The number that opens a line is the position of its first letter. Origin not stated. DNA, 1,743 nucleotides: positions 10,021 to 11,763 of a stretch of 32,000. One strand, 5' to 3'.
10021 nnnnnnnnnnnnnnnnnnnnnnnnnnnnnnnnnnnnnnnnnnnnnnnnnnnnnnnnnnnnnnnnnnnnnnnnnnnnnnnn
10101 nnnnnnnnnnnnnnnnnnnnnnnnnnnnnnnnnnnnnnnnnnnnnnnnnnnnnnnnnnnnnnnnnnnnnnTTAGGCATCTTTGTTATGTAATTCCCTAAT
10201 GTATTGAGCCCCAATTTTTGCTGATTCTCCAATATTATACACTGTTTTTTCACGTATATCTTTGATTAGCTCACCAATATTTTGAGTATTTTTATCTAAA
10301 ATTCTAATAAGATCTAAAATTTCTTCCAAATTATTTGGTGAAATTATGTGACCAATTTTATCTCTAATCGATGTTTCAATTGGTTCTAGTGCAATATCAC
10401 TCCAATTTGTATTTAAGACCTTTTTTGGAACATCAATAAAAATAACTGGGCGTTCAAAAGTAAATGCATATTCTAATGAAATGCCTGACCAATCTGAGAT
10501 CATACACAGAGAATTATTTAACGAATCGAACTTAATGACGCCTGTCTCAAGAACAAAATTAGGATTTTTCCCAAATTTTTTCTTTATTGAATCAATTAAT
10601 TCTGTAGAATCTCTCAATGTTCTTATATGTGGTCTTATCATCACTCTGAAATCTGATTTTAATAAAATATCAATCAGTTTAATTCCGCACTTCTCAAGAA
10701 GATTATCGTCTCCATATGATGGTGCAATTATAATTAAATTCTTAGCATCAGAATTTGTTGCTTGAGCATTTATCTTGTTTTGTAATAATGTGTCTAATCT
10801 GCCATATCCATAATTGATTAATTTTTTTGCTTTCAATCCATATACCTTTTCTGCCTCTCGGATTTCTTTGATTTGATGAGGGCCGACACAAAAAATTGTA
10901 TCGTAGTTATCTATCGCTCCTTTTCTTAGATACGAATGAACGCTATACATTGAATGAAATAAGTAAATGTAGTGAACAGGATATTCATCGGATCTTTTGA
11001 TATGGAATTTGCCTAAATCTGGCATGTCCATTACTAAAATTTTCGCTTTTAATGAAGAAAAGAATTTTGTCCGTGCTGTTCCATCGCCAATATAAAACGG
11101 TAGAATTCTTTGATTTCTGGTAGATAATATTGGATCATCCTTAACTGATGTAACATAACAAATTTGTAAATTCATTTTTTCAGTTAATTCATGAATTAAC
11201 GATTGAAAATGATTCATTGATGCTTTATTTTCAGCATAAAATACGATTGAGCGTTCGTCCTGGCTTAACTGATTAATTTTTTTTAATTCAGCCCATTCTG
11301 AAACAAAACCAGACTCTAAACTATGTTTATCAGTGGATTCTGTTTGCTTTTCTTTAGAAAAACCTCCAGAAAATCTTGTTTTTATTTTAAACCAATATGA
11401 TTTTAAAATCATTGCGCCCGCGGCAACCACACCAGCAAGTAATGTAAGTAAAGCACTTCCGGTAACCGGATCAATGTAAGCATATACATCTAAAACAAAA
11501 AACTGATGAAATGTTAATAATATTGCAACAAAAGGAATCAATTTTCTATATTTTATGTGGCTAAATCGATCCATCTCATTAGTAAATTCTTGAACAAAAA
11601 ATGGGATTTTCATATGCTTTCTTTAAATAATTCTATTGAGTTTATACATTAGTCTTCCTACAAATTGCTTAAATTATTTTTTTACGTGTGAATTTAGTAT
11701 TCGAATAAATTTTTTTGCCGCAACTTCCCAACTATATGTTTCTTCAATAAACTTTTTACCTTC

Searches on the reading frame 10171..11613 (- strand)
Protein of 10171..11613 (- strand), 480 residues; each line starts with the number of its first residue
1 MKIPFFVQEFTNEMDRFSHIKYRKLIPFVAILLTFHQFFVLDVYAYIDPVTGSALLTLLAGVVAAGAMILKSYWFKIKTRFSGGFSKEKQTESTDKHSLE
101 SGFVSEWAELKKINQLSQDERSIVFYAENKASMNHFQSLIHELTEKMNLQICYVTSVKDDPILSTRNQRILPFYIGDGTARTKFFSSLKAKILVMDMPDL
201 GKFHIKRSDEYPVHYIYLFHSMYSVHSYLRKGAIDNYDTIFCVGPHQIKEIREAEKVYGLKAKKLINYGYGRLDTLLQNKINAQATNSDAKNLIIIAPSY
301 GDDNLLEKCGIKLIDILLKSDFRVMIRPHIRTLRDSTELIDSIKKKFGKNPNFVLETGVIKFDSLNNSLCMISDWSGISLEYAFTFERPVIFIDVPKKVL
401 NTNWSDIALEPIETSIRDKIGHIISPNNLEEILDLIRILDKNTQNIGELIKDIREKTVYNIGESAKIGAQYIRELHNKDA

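Call 4: search_protein_families(library=pfam, proteins=[window:10171-11613:-], max_evalue=0.01)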
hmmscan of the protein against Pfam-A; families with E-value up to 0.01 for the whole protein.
window:10171-11613:- (480 aa): 1 family
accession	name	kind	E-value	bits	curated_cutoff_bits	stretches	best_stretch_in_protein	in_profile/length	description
PF04464.20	Glyphos_transf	-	1.2e-06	28.2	22.1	1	119-393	12-292/367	CDP-Glycerol:Poly(glycerophosphate) glycerophosphotransferase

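Call 6: search_protein_families(library=ncbifam, proteins=[window:10171-11613:-], max_evalue=0.01)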
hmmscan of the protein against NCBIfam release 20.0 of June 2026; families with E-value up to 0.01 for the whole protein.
window:10171-11613:- (480 aa): 0 families
